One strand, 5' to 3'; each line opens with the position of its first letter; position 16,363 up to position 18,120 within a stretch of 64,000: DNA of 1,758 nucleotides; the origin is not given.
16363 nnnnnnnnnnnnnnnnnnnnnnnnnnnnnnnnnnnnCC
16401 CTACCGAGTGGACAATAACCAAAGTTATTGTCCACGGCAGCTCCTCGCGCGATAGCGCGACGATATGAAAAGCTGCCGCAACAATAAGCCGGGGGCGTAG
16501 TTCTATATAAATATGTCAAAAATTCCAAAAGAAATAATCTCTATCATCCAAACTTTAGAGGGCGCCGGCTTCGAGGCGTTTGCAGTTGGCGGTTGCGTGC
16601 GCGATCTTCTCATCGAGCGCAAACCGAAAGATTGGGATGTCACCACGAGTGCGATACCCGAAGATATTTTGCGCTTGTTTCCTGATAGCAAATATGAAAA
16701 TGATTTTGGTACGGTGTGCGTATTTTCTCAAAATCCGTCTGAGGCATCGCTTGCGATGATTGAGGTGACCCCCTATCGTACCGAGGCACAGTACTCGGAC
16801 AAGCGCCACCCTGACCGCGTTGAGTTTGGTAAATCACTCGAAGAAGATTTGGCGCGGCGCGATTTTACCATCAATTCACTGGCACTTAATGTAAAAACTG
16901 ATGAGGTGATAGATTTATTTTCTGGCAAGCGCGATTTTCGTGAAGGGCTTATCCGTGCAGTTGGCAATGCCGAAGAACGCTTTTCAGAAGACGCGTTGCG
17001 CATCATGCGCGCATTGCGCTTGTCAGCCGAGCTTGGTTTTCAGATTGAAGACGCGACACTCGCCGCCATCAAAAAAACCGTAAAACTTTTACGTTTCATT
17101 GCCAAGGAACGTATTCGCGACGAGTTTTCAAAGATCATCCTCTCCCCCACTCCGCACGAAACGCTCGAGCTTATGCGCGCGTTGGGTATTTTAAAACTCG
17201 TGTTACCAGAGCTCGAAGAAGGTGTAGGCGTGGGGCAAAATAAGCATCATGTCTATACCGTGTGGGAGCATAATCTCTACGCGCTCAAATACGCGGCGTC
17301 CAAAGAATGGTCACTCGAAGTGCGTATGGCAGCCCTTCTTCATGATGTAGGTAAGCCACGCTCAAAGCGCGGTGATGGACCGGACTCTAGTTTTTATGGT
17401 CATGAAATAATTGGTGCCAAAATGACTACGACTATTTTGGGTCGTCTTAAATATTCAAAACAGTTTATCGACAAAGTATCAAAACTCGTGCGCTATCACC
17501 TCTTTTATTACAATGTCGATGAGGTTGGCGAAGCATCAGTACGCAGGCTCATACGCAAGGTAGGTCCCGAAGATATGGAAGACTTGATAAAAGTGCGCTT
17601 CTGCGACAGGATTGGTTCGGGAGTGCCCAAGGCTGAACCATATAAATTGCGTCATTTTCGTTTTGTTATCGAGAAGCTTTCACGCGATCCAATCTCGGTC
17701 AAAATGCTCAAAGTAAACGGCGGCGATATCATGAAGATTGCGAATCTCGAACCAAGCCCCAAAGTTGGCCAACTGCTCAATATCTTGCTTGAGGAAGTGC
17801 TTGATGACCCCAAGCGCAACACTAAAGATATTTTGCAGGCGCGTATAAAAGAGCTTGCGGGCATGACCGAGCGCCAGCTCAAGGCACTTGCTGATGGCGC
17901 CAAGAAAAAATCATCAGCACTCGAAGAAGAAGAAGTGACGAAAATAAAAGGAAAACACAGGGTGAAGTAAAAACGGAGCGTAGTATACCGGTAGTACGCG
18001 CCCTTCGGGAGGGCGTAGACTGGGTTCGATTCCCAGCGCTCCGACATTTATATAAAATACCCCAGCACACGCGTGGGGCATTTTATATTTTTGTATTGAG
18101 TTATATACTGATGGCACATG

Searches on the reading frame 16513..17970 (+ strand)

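Call 7: search_protein_families(library=pfam, proteins=[window:16513-17970:+], max_evalue=1)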
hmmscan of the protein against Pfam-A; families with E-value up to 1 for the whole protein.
window:16513-17970:+ (485 aa): 5 families
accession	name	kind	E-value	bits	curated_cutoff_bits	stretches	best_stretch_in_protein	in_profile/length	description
PF01743.26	PolyA_pol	-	5.1e-34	117.8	23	1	23-148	2-126/126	Poly A polymerase head domain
PF12627.12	PolyA_pol_RNAbd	-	4.5e-20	71.6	22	1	175-235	1-61/64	Probable RNA and SrmB- binding site of polymerase A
PF01966.28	HD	-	2.3e-11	44.4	22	1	250-336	1-92/116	HD domain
PF13735.12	tRNA_NucTran2_2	-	6e-09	36.5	27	1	306-442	25-146/149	tRNA nucleotidyltransferase domain 2 putative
PF10501.15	Ribosomal_L50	-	0.093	13.4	25.1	1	160-203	37-79/109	Ribosomal subunit 39S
